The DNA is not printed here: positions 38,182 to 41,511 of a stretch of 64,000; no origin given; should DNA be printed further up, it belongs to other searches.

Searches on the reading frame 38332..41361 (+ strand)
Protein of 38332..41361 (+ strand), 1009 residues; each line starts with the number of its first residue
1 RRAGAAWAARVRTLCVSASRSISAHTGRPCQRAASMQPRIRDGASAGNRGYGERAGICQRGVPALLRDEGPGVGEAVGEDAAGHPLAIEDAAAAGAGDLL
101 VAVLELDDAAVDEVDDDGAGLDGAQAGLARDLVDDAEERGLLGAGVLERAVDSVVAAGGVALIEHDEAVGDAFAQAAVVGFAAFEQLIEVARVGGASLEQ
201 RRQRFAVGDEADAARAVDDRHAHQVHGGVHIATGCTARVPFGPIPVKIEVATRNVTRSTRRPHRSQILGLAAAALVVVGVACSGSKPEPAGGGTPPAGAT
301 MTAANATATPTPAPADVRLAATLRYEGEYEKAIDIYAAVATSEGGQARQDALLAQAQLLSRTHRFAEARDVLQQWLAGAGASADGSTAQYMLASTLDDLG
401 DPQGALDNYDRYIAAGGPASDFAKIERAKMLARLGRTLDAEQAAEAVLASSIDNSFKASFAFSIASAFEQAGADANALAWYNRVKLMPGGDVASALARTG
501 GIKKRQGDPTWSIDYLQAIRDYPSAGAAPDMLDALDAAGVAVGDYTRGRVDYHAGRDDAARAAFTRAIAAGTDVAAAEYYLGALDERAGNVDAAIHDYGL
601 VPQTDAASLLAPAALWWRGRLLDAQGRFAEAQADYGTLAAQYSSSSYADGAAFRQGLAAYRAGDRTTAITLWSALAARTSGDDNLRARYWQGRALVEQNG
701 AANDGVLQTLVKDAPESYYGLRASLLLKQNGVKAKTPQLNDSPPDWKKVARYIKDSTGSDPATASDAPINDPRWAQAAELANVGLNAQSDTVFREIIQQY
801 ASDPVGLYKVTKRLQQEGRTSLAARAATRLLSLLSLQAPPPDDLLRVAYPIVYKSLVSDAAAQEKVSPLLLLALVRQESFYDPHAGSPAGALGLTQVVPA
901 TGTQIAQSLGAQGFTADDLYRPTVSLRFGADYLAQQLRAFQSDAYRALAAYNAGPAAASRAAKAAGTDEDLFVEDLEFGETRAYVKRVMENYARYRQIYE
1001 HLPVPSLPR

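Call 15: search_protein_families(library=pfam, proteins=[window:38332-41361:+])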
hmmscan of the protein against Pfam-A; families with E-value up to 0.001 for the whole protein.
window:38332-41361:+ (1009 aa): 5 families
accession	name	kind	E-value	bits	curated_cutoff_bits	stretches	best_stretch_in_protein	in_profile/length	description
PF01464.25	SLT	-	2.7e-23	82.2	21.3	1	857-968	3-111/117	Transglycosylase SLT domain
PF07719.23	TPR_2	-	6.1e-08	32.6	27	0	612-638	1-27/34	Tetratricopeptide repeat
PF13174.12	TPR_6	-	1e-07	32.6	26.3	0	614-645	2-33/33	Tetratricopeptide repeat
PF13432.12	TPR_16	-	1.7e-07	32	32.7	1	390-452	1-62/65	Tetratricopeptide repeat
PF13424.12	TPR_12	-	0.00049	20.7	30.1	0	351-414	5-73/77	Tetratricopeptide repeat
